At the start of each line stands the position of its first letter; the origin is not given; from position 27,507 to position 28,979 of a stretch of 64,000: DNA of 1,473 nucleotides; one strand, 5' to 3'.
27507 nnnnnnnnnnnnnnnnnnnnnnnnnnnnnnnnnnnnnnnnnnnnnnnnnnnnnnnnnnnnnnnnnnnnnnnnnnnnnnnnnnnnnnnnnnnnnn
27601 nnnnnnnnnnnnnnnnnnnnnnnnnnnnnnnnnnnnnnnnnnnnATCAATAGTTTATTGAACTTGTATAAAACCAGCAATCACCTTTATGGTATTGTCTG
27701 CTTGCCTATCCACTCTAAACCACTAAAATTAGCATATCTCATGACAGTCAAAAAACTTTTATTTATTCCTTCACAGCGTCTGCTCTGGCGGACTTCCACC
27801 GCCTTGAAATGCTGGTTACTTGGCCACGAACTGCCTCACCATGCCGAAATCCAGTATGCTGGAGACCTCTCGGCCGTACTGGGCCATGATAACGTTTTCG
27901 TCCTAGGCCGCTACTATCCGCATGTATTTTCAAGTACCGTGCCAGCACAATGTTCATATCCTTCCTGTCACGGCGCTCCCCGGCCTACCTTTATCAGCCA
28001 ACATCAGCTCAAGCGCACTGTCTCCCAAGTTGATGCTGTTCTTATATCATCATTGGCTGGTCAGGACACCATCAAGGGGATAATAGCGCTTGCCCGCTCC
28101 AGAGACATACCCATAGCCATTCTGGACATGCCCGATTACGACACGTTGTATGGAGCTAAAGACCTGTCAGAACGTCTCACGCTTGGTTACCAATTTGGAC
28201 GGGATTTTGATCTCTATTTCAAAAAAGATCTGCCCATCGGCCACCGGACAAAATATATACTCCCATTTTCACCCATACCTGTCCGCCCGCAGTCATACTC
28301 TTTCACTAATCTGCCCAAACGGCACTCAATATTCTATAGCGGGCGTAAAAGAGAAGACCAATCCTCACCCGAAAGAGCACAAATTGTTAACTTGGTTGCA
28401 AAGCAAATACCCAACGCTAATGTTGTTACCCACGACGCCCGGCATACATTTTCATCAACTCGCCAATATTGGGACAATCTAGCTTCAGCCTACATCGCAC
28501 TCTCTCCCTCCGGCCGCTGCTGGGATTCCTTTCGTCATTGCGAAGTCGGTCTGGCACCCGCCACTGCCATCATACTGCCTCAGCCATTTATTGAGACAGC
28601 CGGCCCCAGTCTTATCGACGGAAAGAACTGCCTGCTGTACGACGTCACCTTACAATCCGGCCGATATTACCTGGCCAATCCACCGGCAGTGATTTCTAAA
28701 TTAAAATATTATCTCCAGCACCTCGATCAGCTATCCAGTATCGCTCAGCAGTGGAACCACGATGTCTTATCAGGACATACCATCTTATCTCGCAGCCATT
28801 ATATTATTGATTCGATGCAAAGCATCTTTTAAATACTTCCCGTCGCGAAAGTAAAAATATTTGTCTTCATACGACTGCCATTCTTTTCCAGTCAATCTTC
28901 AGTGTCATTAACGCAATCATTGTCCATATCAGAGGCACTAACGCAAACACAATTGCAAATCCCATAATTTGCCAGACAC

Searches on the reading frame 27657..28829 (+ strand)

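Call 20: search_protein_families(library=pfam, proteins=[window:27657-28829:+], max_evalue=0.001)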
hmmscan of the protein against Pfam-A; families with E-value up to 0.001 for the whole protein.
window:27657-28829:+ (391 aa): 0 families

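Call 64: search_protein_families(library=pfam, proteins=[window:27657-28829:+], max_evalue=1)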
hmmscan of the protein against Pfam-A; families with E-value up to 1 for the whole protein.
window:27657-28829:+ (391 aa): 1 family
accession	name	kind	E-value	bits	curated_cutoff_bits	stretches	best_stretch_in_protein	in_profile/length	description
PF13524.12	Glyco_trans_1_2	-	0.0022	18.4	25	1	341-384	100-143/144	Glycosyl transferase-like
